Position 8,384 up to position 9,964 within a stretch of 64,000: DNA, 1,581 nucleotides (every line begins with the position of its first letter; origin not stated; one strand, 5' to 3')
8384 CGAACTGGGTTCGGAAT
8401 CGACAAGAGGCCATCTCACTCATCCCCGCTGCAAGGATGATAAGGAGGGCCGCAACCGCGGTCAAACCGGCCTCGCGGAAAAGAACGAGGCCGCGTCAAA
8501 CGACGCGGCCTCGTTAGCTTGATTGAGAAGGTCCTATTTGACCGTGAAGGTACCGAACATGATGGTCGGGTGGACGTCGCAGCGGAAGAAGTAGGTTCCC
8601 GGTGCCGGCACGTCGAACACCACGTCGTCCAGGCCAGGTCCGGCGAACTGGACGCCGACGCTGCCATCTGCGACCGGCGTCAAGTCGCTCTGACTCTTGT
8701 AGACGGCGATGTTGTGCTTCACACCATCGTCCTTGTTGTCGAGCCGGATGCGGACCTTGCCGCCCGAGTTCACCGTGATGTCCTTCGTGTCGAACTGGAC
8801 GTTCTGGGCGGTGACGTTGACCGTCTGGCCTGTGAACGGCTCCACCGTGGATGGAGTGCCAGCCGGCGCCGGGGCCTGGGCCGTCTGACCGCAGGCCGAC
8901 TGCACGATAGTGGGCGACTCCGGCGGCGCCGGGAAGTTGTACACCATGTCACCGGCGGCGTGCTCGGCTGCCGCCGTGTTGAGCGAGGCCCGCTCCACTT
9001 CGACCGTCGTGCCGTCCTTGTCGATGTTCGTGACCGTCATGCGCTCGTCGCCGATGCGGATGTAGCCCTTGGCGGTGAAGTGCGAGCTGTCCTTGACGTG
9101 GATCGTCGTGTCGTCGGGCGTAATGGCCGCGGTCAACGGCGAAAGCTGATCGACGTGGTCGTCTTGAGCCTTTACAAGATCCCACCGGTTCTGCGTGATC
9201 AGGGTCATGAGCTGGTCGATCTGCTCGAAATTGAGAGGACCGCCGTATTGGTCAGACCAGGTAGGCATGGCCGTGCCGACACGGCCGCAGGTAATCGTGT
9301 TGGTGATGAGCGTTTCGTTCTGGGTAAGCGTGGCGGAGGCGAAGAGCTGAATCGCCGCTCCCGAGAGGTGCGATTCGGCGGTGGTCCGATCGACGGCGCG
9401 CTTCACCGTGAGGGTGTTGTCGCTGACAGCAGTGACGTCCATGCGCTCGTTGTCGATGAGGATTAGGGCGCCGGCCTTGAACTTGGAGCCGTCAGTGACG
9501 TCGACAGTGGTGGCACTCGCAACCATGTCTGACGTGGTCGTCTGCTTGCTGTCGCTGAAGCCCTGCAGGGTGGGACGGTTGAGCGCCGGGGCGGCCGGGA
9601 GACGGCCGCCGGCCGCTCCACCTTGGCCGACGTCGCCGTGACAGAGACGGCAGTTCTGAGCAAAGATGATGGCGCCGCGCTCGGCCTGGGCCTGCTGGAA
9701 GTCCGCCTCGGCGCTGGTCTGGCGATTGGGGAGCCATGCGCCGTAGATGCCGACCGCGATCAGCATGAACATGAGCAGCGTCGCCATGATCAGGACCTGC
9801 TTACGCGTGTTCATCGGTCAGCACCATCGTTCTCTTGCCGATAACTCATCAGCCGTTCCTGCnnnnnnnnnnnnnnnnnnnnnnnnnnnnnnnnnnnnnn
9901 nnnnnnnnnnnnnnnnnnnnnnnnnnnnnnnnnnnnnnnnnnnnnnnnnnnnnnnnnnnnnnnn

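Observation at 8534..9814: Cytochrome c fused to a cupredoxin, with an internal tandem duplication, as the terminal gene of a bc-complex operon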

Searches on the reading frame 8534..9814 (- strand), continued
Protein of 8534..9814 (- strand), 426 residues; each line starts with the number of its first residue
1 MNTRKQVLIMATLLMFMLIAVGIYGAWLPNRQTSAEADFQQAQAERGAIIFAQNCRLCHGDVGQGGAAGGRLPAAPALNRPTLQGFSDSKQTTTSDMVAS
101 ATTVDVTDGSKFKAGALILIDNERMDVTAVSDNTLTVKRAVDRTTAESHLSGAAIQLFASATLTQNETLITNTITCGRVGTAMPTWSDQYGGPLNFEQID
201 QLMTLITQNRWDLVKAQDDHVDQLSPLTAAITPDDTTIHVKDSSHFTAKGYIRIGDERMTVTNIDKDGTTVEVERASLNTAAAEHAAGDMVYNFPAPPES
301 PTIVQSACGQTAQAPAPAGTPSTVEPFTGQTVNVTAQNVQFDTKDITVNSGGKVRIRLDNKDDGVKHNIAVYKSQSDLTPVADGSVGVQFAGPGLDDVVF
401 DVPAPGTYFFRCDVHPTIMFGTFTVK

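Call 17: predict_structure(alignment_id=A1)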
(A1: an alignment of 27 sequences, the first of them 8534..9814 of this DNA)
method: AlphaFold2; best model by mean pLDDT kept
length: 426 residues; sequences in the alignment: 27
mean_pLDDT: 78.8   pTM: 0.59
mean pLDDT of the five models: 78.8, 77.8, 77.5, 76.3, 73.0
residues with pLDDT >= 90: 138; 70-90: 185; 50-70: 57; < 50: 46
segments of 3 or more residues with pLDDT < 50: 62-74, 176-191, 298-314
pLDDT, mean of each block of 10 residues (from residue 1): 79 86 63 71 83 65 39 54 87 91 95 94 93 96 86 89 77 48 43 68 85 79 90 93 87 81 89 79 88 64 40 58 90 84 90 95 82 77 90 92 90 69 91
secondary structure, 60 per line:
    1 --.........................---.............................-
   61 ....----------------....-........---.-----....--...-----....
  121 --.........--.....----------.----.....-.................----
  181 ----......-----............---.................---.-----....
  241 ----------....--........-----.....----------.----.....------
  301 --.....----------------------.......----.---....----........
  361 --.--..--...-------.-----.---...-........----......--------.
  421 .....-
elements in order: H3-27 H31-59 H61-64 H81-84 E86-93 E103-106 E117-120 E123-131 E134-138 E154-158 H160-176 H185-190 H196-207 H211-222 E223-227 E237-240 E251-254 E257-264 E270-274 E290-294 H303-307 E330-336 E345-348 E353-360 E370-372 E390-392 E394-401 E406-411 E420-425

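Call 22: fold_search(model_id=the predicted structure, library=pdb)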
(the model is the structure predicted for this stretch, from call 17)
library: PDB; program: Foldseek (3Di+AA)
matches with E <= 10: 1544; with E <= 0.001: 356
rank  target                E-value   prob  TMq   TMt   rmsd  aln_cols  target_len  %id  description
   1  2aan                  1.3e-07  1.00  0.20  0.65   4.7       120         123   23  Auracyanin A: A "blue" copper protein from the green thermophilic photosynthetic bacterium,chloroflexus aurantiacus (released 2006-07-11)
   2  1qhq                  7.4e-07  1.00  0.20  0.58   4.6       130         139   23  AURACYANIN, A BLUE COPPER PROTEIN FROM THE GREEN THERMOPHILIC PHOTOSYNTHETIC BACTERIUM CHLOROFLEXUS AURANTIACUS (released 2001-03-07)
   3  6kol                  1.6e-06  1.00  0.20  0.63   4.8       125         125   22  Crystal structure of auracyanin from photosynthetic bacterium Roseiflexus castenholzii (released 2020-01-29)
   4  1fwx_C                1.8e-06  1.00  0.19  0.14  15.7       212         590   15  CRYSTAL STRUCTURE OF NITROUS OXIDE REDUCTASE FROM P. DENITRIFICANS (released 2001-09-25)
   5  5u7n_F                2.1e-06  1.00  0.18  0.64   3.3        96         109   26  CRYSTAL STRUCTURE OF A CHIMERIC CUA DOMAIN (SUBUNIT II) OF CYTOCHROME BA3 FROM THERMUS THERMOPHILUS WITH THE AMICYANIN (released 2017-11-22)
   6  5i5i_A                2.8e-06  1.00  0.19  0.15  15.2       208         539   16  Shewanella denitrificans nitrous oxide reductase, app form (released 2016-03-02)
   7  7aq0_A                2.8e-06  1.00  0.19  0.14  15.7       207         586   14  Pseudomonas stutzeri nitrous oxide reductase mutant, D576A/S550A (released 2021-01-13)
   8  3sbp_G                3.0e-06  1.00  0.19  0.14  14.8       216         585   14  Pseudomonas stutzeri nitrous oxide reductase, P1 crystal form (released 2011-08-10)
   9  1fwx_B                3.2e-06  1.00  0.19  0.14  15.5       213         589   15  CRYSTAL STRUCTURE OF NITROUS OXIDE REDUCTASE FROM P. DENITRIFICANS (released 2001-09-25)
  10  7aq2_B                3.2e-06  1.00  0.18  0.14  15.3       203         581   12  Pseudomonas stutzeri nitrous oxide reductase mutant, H583A (released 2021-01-13)
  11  1aoz_A                3.4e-06  1.00  0.17  0.14   6.3       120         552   17  REFINED CRYSTAL STRUCTURE OF ASCORBATE OXIDASE AT 1.9 ANGSTROMS RESOLUTION (released 1993-10-31)
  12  7aq7_B                3.4e-06  1.00  0.19  0.14  15.9       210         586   14  Pseudomonas stutzeri nitrous oxide reductase mutant, H583Y (released 2021-01-13)
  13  5u7n_G                3.8e-06  1.00  0.18  0.64   3.3        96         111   26  CRYSTAL STRUCTURE OF A CHIMERIC CUA DOMAIN (SUBUNIT II) OF CYTOCHROME BA3 FROM THERMUS THERMOPHILUS WITH THE AMICYANIN (released 2017-11-22)
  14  7aq0_B                4.0e-06  1.00  0.19  0.14  15.3       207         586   12  Pseudomonas stutzeri nitrous oxide reductase mutant, D576A/S550A (released 2021-01-13)
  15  4hcg_A                4.3e-06  1.00  0.19  0.76   4.5       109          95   16  Uncharacterized Cupredoxin-like Domain Protein Cupredoxin_1 with Zinc bound from Bacillus anthracis (released 2012-10-17)
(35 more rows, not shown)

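Call 25: find_encoding_contigs(protein=P0001, flank=10000, max_places=3)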
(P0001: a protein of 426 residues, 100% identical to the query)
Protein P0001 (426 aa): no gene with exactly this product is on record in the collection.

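Call 26: find_encoding_contigs(protein=P0100, flank=10000, max_places=2)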
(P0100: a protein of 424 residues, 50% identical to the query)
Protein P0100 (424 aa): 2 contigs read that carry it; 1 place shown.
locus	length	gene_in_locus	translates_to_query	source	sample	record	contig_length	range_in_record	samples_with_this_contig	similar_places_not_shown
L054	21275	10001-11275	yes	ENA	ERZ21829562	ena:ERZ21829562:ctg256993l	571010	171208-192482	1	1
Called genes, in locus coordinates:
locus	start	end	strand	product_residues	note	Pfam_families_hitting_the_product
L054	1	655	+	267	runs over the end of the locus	PF00561:Abhydrolase_1, PF12697:Abhydrolase_6, PF12146:Hydrolase_4 (weak)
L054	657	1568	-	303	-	-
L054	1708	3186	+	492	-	PF13522:GATase_6, PF13537:GATase_7, PF00156:Pribosyltran (weak)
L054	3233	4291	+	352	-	PF00586:AIRS, PF02769:AIRS_C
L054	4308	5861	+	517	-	PF02142:MGS, PF01808:AICARFT_IMPCHas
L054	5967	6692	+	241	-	PF00535:Glycos_transf_2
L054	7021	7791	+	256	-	PF00033:Cytochrome_B, PF14358:DUF4405 (weak), PF13631:Cytochrom_B_N_2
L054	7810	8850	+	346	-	PF00032:Cytochrom_B_C (weak)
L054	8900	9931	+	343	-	PF00355:Rieske (weak)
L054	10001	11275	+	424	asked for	PF13473:Cupredoxin_1 (weak)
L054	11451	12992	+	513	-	-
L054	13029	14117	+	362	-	PF13439:Glyco_transf_4, PF13477:Glyco_trans_4_2, PF13579:Glyco_trans_4_4, PF20706:GT4-conflict, PF00534:Glycos_transf_1, PF13692:Glyco_trans_1_4, PF13524:Glyco_trans_1_2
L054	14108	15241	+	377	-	PF00535:Glycos_transf_2, PF10111:Glyco_tranf_2_2 (faint), PF13641:Glyco_tranf_2_3, PF13632:Glyco_trans_2_3 (weak)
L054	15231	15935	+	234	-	PF13489:Methyltransf_23, PF13847:Methyltransf_31, PF08241:Methyltransf_11, PF08242:Methyltransf_12 (weak), PF13649:Methyltransf_25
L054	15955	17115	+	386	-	PF00155:Aminotran_1_2 (weak), PF01041:DegT_DnrJ_EryC1, PF01212:Beta_elim_lyase (weak)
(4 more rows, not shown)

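Call 33: search_solved_structures(query=A1, max_evalue=0.01, show_alignments=0)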
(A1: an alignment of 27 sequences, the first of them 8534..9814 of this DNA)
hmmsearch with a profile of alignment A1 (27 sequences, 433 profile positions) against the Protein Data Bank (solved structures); distinct sequences matched with E-value up to 0.01: 12.
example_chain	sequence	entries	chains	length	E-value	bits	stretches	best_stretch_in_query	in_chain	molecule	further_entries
2aan_A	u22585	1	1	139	1.3e-07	34.2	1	344-432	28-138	auracyanin A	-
8vjh_A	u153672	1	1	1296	2.2e-06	30.2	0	112-158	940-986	Minor tail protein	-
6kol_A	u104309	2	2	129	3e-05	26.4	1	338-425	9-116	Blue (Type 1) copper domain protein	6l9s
6xkw_p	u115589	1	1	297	6.8e-05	25.2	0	40-66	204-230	Cbb3-type cytochrome c oxidase subunit CcoP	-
1ov8_A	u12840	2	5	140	9.1e-05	24.8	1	324-387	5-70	Auracyanin B | PROTEIN (AURACYANIN)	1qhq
6xkx_p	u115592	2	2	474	0.00029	23.2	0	40-66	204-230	Cbb3-type cytochrome c oxidase subunit CcoP,Cytochrome c-type cyt cy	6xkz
8snh_G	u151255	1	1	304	0.00069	21.9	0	39-66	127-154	Cbb3-type cytochrome c oxidase subunit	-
3mk7_C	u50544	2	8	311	0.00095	21.5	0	40-66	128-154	Cytochrome c oxidase, cbb3-type, subunit P | Cbb3-type cytochrome c oxidase subunit CcoP1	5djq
9wcx_U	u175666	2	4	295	0.0019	20.4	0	35-85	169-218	Cytochrome bc1 complex cytochrome c subunit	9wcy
8smr_G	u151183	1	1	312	0.0041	19.4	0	42-66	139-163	Cbb3-type cytochrome c oxidase subunit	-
8hcr_C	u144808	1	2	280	0.0068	18.7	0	37-71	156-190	Cytochrome bc1 complex cytochrome c subunit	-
7e1v_O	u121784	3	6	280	0.0068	18.7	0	37-71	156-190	Cytochrome bc1 complex cytochrome c subunit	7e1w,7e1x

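Call 45: search_protein_representatives(protein=window:8534-9814:-)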
Query: 426 residues. Proteins with E-value up to 0.001 (for the whole library): 3143; up to 1e-10: 657; up to 1e-30: 61. The best 150 are listed.
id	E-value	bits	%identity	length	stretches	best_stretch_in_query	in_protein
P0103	2.2e-129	448.5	54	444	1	1-425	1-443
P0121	1.7e-102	360.0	46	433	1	1-425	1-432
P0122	1.7e-93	330.3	45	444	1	1-418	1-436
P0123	4.7e-91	322.3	52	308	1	127-426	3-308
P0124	1.6e-78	281.0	46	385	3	168-325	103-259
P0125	5.5e-73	262.8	60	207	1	10-216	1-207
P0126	2.5e-67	244.2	40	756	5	268-425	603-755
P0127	1.9e-64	234.7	51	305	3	289-425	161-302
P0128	4.4e-64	233.5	39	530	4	1-94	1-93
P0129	1.9e-57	211.6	39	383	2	167-418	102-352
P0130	1.0e-54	202.6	48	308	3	291-425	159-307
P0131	2.3e-53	198.2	38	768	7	157-297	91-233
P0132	1.0e-51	192.8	41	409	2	163-425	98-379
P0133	1.2e-50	189.2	41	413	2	165-424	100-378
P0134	2.2e-49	185.1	60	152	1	1-150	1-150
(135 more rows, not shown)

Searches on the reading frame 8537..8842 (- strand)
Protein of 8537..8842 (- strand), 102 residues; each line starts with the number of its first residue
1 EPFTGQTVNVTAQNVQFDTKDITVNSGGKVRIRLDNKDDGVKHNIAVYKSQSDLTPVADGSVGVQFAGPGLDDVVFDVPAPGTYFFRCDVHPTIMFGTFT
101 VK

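Call 57: search_solved_structures(query=window:8537-8842:-, max_evalue=1, show_alignments=4)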
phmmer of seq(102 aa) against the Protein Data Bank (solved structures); distinct sequences matched with E-value up to 1: 8.
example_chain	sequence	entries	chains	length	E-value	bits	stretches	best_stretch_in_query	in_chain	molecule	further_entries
6kol_A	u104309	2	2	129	1.6e-07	34.8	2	11-60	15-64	Blue (Type 1) copper domain protein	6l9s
2aan_A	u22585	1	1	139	0.00025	24.5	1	11-68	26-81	auracyanin A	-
2bz7_A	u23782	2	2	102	0.0096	19.4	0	77-102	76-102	PLASTOCYANIN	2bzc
1kdi_A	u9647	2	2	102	0.012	19.1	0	77-102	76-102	PLASTOCYANIN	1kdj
1ov8_A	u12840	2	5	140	0.15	15.6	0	72-91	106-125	Auracyanin B | PROTEIN (AURACYANIN)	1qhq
4yn8_A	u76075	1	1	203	0.28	14.7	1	29-83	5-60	Response regulator ChrA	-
1zpu_A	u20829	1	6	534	0.54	13.8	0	12-39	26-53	Iron transport multicopper oxidase FET3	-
7pcy_A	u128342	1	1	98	0.71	13.4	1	16-93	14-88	PLASTOCYANIN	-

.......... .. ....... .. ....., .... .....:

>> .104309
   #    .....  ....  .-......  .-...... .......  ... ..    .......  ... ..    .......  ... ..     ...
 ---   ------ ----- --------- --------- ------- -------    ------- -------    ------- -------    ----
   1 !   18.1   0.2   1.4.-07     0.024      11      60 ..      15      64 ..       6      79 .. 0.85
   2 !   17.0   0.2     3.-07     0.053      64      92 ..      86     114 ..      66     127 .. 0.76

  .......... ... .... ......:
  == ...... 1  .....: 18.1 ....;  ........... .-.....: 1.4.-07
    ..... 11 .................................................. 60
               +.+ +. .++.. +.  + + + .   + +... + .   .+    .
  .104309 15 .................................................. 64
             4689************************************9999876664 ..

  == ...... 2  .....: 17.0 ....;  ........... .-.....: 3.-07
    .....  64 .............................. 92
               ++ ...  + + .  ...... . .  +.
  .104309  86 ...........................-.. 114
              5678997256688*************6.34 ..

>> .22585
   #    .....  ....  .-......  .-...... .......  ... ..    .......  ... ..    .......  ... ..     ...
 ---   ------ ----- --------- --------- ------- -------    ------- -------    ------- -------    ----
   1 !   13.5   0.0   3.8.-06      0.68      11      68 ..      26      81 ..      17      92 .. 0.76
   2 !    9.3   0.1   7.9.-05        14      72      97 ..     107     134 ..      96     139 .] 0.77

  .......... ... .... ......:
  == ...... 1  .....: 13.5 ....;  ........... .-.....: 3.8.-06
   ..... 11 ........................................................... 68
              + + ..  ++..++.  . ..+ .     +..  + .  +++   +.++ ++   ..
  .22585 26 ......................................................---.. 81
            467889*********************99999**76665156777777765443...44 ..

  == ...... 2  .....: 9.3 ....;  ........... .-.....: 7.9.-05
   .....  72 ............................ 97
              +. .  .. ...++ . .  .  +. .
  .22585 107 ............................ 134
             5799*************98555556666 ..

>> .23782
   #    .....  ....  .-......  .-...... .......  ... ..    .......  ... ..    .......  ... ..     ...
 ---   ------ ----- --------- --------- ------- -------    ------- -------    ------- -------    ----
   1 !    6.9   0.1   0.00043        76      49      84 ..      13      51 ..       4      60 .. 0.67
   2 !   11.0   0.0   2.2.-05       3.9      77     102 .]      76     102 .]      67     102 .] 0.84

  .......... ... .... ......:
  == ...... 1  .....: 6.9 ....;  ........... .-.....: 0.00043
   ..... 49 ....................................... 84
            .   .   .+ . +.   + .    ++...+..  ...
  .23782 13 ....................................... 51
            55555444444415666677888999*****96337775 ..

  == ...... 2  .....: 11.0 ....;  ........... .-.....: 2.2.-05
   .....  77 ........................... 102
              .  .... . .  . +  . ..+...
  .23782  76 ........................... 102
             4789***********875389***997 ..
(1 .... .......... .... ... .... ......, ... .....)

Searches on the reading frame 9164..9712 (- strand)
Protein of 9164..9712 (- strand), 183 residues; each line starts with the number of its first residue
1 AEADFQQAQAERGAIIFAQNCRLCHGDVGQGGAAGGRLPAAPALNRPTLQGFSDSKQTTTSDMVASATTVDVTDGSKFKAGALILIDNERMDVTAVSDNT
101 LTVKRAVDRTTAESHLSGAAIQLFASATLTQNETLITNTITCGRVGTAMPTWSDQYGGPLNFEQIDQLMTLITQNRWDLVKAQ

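Call 32: search_protein_families(library=pfam, proteins=[window:9164-9712:-], max_evalue=0.01)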
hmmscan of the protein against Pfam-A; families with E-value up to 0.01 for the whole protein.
seq(183 aa): 3 families
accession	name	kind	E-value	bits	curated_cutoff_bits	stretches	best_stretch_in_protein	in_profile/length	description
PF13442.11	Cytochrome_CBB3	-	5.2e-07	30.3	27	1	8-43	1-26/68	Cytochrome C oxidase, cbb3-type, subunit III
PF00034.26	Cytochrom_C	-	3.2e-05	25.6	21.3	1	10-62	1-43/90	Cytochrome c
PF24149.1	K1-lyase_Rider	-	0.0045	17.8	27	1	58-106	4-50/89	K1 capsule-specific polysaccharide lyase, Rider domain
